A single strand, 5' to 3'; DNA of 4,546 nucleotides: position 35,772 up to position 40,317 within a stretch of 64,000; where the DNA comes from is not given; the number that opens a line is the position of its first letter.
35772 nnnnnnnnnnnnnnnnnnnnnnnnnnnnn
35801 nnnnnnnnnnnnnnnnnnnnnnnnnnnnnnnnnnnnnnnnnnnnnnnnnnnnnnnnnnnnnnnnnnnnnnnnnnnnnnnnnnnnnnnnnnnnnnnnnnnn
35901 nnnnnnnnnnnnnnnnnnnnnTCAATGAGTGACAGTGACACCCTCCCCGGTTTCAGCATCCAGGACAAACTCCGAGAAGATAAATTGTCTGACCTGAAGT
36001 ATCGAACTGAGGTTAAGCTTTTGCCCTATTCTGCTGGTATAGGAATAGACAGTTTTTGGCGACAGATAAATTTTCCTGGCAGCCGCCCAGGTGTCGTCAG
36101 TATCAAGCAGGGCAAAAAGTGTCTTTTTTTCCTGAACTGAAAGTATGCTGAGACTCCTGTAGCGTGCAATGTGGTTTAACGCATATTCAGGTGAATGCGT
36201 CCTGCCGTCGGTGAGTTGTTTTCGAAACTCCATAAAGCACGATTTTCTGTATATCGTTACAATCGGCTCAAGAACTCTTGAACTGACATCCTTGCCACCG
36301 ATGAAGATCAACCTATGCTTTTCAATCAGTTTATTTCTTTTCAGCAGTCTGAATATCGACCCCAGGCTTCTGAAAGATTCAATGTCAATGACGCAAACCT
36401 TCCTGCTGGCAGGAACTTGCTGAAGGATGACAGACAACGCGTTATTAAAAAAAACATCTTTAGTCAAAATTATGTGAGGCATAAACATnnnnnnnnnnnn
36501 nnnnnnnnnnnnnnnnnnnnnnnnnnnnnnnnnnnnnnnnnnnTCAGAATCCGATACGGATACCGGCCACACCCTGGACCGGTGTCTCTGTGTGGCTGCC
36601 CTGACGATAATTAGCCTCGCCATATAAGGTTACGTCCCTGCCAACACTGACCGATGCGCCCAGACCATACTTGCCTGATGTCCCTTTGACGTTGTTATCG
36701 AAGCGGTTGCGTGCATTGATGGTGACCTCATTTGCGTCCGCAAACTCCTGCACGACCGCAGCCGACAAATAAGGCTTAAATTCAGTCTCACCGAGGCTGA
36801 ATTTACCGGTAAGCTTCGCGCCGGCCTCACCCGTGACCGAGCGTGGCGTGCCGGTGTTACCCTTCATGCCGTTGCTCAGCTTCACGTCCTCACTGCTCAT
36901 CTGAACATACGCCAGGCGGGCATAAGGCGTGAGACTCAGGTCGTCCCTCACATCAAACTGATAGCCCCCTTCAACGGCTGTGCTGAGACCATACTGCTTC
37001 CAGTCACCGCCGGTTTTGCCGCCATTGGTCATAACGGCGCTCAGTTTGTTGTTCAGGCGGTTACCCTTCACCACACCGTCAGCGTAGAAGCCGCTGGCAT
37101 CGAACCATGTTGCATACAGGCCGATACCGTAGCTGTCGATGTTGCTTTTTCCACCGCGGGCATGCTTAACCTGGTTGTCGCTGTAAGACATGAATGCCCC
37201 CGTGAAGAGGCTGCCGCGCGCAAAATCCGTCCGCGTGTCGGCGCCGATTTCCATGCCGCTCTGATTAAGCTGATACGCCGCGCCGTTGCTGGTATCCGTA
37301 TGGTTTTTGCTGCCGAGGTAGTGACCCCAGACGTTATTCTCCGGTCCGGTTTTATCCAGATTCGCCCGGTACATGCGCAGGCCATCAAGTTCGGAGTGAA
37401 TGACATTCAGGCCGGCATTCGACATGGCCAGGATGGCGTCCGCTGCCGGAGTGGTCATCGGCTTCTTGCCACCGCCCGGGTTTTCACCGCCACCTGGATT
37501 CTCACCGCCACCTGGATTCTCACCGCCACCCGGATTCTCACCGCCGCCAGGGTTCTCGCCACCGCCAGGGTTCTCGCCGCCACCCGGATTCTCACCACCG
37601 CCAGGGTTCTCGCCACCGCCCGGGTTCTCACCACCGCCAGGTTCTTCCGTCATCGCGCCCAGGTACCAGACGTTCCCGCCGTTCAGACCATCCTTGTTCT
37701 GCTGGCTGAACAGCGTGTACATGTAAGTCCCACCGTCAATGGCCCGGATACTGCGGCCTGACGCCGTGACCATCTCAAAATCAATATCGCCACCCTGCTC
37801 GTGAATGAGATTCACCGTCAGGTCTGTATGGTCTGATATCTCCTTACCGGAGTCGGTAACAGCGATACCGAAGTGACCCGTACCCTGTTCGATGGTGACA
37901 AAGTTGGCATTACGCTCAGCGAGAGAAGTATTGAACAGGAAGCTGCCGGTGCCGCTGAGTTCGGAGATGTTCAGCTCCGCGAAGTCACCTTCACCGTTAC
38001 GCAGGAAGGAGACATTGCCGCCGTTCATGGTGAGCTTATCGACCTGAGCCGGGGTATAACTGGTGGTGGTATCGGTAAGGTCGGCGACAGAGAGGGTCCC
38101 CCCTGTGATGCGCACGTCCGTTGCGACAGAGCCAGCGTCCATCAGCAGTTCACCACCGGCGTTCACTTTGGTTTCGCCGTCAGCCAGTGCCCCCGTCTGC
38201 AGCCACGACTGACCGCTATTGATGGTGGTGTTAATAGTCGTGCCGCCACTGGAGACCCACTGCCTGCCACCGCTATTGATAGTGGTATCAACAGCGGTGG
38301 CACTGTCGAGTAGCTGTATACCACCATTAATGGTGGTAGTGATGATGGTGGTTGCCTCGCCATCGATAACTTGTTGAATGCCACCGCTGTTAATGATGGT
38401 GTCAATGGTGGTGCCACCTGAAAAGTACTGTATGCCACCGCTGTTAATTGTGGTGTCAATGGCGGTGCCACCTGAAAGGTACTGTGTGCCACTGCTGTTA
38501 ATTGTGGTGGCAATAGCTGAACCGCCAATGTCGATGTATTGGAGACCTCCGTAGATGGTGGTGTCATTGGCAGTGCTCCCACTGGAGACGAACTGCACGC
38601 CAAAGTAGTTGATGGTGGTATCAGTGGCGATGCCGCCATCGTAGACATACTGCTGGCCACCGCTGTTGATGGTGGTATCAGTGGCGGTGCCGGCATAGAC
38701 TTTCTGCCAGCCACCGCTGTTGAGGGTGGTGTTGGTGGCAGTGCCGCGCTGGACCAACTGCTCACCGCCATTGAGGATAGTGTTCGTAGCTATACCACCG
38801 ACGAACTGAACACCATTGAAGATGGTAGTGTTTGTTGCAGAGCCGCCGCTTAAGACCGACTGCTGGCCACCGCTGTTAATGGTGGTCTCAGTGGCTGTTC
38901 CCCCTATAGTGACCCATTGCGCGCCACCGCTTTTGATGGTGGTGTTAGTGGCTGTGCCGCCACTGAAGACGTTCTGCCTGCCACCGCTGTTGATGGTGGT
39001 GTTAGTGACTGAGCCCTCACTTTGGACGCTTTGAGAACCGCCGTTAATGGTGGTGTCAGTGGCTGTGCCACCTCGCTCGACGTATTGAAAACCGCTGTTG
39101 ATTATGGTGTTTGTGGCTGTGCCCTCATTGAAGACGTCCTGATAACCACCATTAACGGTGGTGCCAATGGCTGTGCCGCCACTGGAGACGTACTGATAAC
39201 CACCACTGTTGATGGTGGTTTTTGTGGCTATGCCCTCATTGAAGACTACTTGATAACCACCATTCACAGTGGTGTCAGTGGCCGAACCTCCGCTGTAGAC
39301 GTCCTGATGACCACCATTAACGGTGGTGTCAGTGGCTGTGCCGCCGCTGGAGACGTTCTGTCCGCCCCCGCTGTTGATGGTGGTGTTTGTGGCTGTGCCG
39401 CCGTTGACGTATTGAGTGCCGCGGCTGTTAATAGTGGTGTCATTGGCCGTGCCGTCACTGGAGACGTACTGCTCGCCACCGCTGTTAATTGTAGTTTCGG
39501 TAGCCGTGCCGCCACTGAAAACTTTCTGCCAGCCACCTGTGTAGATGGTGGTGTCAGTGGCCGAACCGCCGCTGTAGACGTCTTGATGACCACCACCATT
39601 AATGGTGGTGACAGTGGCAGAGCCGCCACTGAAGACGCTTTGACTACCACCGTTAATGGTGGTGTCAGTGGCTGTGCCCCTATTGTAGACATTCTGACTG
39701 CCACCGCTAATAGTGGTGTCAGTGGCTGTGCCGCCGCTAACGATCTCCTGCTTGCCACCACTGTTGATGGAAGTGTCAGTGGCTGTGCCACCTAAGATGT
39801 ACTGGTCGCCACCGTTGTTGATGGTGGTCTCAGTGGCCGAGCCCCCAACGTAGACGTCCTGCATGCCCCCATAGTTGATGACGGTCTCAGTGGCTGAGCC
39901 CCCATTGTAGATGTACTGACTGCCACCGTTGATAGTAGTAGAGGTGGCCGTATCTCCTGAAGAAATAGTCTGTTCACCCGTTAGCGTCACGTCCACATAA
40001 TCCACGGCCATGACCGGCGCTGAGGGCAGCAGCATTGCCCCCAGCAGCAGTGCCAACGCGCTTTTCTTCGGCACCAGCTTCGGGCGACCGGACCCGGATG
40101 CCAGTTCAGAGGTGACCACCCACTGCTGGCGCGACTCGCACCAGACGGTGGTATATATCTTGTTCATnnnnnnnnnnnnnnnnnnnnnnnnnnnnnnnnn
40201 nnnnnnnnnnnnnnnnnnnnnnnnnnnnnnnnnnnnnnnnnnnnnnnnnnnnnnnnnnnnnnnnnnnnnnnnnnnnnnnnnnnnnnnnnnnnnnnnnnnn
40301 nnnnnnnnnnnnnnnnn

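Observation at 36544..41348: Two-gene glycosylated-autotransporter cassette (BAHT-like heptosyltransferase + AIDA/TibA-like SAAT adhesin)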

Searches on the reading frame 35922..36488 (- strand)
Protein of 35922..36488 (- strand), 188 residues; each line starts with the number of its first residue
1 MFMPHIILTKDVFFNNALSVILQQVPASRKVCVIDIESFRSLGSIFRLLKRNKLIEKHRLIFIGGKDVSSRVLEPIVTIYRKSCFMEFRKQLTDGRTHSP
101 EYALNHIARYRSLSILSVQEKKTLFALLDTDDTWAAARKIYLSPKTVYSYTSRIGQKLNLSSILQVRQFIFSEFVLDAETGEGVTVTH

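Call 3: search_protein_families(library=pfam, proteins=[window:35922-36488:-])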
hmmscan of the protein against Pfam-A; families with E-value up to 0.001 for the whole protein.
window:35922-36488:- (188 aa): 1 family
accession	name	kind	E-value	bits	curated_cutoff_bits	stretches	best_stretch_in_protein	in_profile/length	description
PF00196.25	GerE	-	4.6e-06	26.6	23.5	1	115-166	2-53/57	Bacterial regulatory proteins, luxR family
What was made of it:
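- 35922..36488 (-): LuxR/GerE-type small regulator (188 aa), the last gene of the island. PF00196 scores 26.6 bits against a cut-off of 23.5 (call 3).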

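Call 4: search_protein_families(library=ncbifam, proteins=[window:35922-36488:-])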
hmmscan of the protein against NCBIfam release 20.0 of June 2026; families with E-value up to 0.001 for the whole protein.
window:35922-36488:- (188 aa): 1 family
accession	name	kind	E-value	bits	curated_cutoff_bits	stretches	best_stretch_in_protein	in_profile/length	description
NF007419.0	PRK09958.1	equivalog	1.7e-06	27.7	251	1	110-169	138-197/204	acid-sensing system DNA-binding response regulator EvgA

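Call 42: search_protein_families(library=pfam, proteins=[window:35922-36488:-], max_evalue=10)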
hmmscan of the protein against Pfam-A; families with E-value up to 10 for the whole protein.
window:35922-36488:- (188 aa): 2 families
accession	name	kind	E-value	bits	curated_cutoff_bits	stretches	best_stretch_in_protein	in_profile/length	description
PF00196.25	GerE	-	4.6e-06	26.6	23.5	1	115-166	2-53/57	Bacterial regulatory proteins, luxR family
PF17865.7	AAA_lid_5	-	0.1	13.3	22.7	1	66-110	13-56/104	Midasin AAA lid domain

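Call 90: predict_structure(protein=window:35922-36488:-)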
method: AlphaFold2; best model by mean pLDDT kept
length: 188 residues; sequences in the alignment: 1
mean_pLDDT: 44.8   pTM: 0.32
mean pLDDT of the five models: 44.8, 40.9, 39.1, 38.0, 36.0
residues with pLDDT >= 90: 0; 70-90: 3; 50-70: 66; < 50: 119
segments of 3 or more residues with pLDDT < 50: 1-13, 15-21, 24-26, 28-33, 37-39, 59-84, 111-113, 132-188
pLDDT, mean of each block of 10 residues (from residue 1): 38 47 47 48 56 55 40 30 54 64 53 55 58 42 39 32 30 30 29
secondary structure, 60 per line:
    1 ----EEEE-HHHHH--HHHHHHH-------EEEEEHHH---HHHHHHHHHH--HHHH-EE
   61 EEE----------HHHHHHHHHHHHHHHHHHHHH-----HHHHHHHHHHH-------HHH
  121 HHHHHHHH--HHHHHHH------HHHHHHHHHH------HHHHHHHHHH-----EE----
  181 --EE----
elements in order: E5-8 H10-14 H17-23 E31-35 H42-51 H54-57 E59-63 H74-94 H100-110 H118-128 H131-137 H144-153 H160-169
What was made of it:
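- Tried and rejected: It was unusable (pLDDT 44.8, call 90).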

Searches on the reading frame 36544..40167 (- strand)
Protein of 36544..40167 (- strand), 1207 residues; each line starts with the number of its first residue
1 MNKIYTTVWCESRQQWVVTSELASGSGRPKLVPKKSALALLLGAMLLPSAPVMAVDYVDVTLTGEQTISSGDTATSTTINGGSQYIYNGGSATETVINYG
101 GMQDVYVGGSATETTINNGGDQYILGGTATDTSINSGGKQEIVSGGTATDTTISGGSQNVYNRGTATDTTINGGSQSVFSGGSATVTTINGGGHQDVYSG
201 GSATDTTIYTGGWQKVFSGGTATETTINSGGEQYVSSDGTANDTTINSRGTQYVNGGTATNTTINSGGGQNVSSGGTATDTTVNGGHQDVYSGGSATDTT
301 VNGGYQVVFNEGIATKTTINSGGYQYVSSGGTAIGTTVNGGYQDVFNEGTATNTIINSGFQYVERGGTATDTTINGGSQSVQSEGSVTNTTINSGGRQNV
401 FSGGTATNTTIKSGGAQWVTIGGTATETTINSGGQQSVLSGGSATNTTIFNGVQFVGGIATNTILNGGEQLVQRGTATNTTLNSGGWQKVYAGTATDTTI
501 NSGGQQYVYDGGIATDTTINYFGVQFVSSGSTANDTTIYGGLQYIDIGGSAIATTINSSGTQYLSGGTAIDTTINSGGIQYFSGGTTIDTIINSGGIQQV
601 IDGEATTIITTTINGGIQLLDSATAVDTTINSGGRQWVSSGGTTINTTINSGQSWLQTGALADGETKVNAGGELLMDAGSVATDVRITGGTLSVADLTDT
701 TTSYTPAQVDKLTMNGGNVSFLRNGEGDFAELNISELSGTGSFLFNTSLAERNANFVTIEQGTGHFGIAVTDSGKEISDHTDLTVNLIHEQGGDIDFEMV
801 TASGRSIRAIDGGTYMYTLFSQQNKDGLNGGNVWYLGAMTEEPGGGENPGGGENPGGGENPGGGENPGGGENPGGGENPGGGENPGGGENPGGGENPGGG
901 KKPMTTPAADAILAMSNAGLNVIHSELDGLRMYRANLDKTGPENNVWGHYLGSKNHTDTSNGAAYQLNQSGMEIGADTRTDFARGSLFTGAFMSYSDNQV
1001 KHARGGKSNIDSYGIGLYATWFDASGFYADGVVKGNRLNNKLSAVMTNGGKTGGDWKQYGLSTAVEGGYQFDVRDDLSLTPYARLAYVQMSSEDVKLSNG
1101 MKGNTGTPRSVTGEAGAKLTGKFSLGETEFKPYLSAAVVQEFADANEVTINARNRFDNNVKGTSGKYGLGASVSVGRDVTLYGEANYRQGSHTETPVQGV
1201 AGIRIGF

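Call 3: search_protein_families(library=pfam, proteins=[window:36544-40167:-])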
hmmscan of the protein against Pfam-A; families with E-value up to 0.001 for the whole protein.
window:36544-40167:- (1207 aa): 4 families
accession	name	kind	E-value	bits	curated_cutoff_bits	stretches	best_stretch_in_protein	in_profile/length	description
PF16168.11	AIDA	-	1.6e-64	214.3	27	15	218-268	12-63/63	Adhesin of bacterial autotransporter system, probable stalk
PF03797.25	Autotransporter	-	2.7e-50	172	26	1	946-1186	1-255/255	Autotransporter beta-domain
PF03212.20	Pertactin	-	1.6e-14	54.3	22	1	709-835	1-118/121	Pertactin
PF13018.11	ESPR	-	3.5e-12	47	25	1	1-47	1-47/50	Extended Signal Peptide of Type V secretion system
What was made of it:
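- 36544..40167 (-): AIDA/TibA-type classical (type Va) autotransporter, 1207 aa. Pfam ESPR, AIDA, Pertactin and Autotransporter all match (call 3).
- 40006..40167 (-): Extended signal peptide (aa 1-54; ESPR 1-47); predicted cleavage after VMA54. PF13018 scores 47 bits (call 3).
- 37663..38043 (-): Pertactin-like junction / autochaperone region (aa 709-835). PF03212 scores 54.3 bits against a cut-off of 22 (call 3).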

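Call 4: search_protein_families(library=ncbifam, proteins=[window:36544-40167:-])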
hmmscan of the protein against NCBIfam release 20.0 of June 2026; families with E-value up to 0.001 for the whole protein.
window:36544-40167:- (1207 aa): 6 families
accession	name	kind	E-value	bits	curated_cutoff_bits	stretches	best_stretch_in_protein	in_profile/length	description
NF040482.1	auto_BafA_Cterm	equivalog_domain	1.8e-157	525.5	700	5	579-1207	24-643/643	BafA family autotransporter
TIGR04415.1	O_hepto_targRPT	repeat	4.6e-152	493.8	30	21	221-257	1-37/38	strand-loop-strand repeat protein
NF033176.1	auto_AIDA-I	exception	3.3e-117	392.6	1200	4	1-304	1-291/1287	autotransporter adhesin AIDA-I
TIGR01414.1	autotrans_barl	domain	1.6e-86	291.1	16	1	726-1207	2-432/432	autotransporter outer membrane beta-barrel domain-containing protein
NF033177.1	auto_Ag43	equivalog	7.5e-79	266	1200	5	415-737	100-431/948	Ag43/Cah family autotransporter adhesin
NF007409.0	PRK09945.1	equivalog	1.3e-08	33.9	830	0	363-775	17-395/418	hypothetical protein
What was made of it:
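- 36544..40167 (-): TIGR04415 and TIGR01414 match (call 4).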

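Call 6: search_solved_structures(query=window:36544-40167:-)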
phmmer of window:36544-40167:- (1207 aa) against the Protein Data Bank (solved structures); distinct sequences matched with E-value up to 0.001: 7.
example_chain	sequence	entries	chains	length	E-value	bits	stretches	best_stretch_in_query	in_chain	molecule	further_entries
4q1q_A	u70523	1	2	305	6.6e-49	170.1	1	216-486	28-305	Adhesin/invasin TibA autotransporter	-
4kh3_A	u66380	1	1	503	3.5e-35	124.6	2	121-467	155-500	Antigen 43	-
7ko9_A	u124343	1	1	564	4.1e-32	114.5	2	136-426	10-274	AidA-I family adhesin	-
7koh_A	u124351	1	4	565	2.2e-31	112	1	142-425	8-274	Antigen 43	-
7kob_A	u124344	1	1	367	7.6e-31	110.2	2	124-331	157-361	Antigen 43b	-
7akv_G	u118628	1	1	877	9.1e-18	66.9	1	904-1200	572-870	Vag8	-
3qq2_A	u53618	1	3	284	6.8e-17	64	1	945-1207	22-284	BrkA autotransporter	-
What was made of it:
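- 36544..40167 (-): Solved relatives are TibA 4Q1Q (E 6.6e-49) and Ag43 4KH3 (call 6).
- Best solved relative is TibA 55-350 (call 6).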
